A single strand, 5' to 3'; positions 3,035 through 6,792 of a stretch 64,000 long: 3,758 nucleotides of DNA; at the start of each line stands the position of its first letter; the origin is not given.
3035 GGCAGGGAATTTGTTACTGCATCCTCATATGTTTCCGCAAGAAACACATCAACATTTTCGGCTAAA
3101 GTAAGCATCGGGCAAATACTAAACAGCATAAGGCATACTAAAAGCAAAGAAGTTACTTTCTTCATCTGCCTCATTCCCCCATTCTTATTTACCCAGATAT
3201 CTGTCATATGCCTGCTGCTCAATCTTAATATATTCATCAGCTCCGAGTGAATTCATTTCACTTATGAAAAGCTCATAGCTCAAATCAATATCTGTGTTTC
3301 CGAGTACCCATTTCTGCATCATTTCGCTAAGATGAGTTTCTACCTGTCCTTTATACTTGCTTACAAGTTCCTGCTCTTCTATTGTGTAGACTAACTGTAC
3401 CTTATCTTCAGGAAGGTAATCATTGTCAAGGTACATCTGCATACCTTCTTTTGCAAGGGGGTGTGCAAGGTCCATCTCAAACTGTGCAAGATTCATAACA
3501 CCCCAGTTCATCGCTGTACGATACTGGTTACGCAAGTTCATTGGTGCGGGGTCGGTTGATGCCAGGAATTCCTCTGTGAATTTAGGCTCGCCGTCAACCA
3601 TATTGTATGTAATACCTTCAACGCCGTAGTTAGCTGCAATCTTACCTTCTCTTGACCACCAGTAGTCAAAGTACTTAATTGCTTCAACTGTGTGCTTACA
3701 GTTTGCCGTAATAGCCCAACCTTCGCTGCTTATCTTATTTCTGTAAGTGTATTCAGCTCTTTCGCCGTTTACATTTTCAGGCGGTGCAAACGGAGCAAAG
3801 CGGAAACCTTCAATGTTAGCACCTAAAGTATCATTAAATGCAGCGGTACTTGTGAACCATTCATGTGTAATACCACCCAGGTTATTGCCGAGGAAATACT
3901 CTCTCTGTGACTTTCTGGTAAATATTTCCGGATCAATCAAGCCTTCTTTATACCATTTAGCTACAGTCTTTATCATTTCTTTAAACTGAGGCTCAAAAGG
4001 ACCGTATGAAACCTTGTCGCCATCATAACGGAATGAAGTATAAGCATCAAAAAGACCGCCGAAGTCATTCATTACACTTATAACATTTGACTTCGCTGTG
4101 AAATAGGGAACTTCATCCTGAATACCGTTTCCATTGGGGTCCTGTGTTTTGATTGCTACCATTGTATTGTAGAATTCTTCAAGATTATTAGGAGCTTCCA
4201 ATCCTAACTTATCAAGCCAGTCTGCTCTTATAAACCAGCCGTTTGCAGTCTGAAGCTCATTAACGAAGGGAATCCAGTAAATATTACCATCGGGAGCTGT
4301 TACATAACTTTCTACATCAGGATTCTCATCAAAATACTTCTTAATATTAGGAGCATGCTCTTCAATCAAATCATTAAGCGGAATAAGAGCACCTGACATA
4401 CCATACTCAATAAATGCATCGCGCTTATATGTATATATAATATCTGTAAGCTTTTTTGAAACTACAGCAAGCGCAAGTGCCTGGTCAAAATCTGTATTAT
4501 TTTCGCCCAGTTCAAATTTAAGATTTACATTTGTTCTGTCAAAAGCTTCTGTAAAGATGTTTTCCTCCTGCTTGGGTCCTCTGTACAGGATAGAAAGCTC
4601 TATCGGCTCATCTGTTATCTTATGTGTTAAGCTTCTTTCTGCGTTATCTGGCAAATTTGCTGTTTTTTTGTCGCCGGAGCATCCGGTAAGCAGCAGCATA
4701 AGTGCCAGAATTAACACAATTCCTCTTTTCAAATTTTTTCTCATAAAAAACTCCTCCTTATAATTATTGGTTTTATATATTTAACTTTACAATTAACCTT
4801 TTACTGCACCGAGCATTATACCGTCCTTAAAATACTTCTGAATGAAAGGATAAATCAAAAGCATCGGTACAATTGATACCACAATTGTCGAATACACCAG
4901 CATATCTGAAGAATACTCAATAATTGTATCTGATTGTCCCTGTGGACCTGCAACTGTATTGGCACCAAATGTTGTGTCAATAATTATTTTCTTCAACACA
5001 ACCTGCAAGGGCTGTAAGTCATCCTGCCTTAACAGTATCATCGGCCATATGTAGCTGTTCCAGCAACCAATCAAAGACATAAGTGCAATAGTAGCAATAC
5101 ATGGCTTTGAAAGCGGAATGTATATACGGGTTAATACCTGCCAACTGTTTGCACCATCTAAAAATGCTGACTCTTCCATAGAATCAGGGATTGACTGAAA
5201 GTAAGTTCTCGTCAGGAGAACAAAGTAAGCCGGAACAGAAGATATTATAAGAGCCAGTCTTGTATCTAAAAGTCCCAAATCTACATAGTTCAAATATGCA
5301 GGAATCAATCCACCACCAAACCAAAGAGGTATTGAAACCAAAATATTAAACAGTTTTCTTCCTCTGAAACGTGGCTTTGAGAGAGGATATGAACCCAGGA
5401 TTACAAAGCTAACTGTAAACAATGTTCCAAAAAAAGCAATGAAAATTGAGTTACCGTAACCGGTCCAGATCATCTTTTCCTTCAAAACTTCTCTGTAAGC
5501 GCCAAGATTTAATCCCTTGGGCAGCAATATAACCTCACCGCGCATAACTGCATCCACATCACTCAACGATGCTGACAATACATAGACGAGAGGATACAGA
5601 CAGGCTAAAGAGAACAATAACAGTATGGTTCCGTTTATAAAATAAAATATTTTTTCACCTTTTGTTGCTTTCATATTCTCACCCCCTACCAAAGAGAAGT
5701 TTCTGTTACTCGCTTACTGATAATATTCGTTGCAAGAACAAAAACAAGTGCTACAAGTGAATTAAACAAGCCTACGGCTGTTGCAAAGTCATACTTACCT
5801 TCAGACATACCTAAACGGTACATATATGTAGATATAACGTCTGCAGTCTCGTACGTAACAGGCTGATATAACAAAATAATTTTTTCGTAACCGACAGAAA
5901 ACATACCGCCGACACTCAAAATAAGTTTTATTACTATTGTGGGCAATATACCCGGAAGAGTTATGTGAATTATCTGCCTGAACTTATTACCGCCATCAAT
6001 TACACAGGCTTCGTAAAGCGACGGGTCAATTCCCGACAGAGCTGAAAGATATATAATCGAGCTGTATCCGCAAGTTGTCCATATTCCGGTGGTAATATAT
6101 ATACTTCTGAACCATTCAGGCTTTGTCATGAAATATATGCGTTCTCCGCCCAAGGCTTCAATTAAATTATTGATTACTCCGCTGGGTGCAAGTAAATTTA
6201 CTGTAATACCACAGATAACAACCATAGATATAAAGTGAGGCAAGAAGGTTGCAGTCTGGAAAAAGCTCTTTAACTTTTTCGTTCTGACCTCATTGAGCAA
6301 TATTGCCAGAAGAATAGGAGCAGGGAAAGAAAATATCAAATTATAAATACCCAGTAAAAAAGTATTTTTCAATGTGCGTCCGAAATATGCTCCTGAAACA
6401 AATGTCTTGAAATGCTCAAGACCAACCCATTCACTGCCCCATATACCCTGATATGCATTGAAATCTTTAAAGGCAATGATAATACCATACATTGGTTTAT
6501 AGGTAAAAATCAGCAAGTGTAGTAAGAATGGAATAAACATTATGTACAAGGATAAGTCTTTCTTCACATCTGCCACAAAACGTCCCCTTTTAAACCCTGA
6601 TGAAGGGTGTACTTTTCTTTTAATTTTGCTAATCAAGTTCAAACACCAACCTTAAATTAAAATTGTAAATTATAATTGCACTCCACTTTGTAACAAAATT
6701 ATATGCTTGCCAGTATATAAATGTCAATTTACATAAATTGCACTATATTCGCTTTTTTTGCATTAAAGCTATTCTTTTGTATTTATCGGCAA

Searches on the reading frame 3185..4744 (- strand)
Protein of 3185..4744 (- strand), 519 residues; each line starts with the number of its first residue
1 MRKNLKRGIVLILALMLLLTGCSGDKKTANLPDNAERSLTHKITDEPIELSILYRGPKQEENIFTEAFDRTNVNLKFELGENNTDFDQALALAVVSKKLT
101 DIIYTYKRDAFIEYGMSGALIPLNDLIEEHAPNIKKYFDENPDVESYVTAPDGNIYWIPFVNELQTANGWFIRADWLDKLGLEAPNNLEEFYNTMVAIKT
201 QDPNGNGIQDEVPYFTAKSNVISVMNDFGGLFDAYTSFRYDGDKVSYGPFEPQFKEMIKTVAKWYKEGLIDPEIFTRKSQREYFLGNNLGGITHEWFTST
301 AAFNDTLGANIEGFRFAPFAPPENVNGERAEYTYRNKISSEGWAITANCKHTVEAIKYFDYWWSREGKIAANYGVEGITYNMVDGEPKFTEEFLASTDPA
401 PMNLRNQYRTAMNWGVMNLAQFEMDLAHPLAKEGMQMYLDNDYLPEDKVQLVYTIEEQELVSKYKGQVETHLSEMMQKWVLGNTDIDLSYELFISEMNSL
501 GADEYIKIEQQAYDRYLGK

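Call 5: search_protein_families(library=pfam, proteins=[window:3185-4744:-])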
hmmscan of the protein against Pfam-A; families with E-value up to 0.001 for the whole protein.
window:3185-4744:- (519 aa): 1 family
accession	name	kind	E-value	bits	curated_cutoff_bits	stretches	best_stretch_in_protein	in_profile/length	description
PF01547.30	SBP_bac_1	-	2.7e-10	41.2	26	1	62-368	12-306/307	Bacterial extracellular solute-binding protein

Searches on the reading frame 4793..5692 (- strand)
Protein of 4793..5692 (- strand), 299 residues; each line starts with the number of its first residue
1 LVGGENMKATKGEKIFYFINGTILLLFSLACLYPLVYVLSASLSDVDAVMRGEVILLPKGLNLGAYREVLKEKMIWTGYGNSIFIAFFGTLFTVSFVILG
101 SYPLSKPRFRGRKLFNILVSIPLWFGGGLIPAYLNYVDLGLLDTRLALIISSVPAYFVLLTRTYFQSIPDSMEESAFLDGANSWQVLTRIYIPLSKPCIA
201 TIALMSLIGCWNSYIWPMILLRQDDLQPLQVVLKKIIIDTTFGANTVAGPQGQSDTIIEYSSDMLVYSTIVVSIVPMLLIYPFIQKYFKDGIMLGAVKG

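Call 5: search_protein_families(library=pfam, proteins=[window:4793-5692:-])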
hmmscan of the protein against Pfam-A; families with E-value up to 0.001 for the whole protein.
window:4793-5692:- (299 aa): 1 family
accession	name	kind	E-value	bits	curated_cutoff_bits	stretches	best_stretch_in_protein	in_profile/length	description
PF00528.27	BPD_transp_1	-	1.3e-11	45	26.4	1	114-289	43-179/184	Binding-protein-dependent transport system inner membrane component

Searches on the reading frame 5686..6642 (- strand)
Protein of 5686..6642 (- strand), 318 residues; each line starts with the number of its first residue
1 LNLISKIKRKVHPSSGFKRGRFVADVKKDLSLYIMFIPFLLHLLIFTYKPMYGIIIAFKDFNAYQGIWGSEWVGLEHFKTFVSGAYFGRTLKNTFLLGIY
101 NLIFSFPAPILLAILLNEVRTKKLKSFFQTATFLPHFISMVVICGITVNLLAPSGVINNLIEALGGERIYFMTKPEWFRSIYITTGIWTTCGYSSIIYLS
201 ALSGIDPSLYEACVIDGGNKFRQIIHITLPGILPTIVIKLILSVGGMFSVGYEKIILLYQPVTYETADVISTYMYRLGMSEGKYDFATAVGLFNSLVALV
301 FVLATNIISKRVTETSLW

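Call 5: search_protein_families(library=pfam, proteins=[window:5686-6642:-])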
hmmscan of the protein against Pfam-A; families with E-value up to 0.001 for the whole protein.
window:5686-6642:- (318 aa): 1 family
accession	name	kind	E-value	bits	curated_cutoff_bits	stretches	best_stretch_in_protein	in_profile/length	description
PF00528.27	BPD_transp_1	-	3.7e-12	46.8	26.4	1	107-312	3-182/184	Binding-protein-dependent transport system inner membrane component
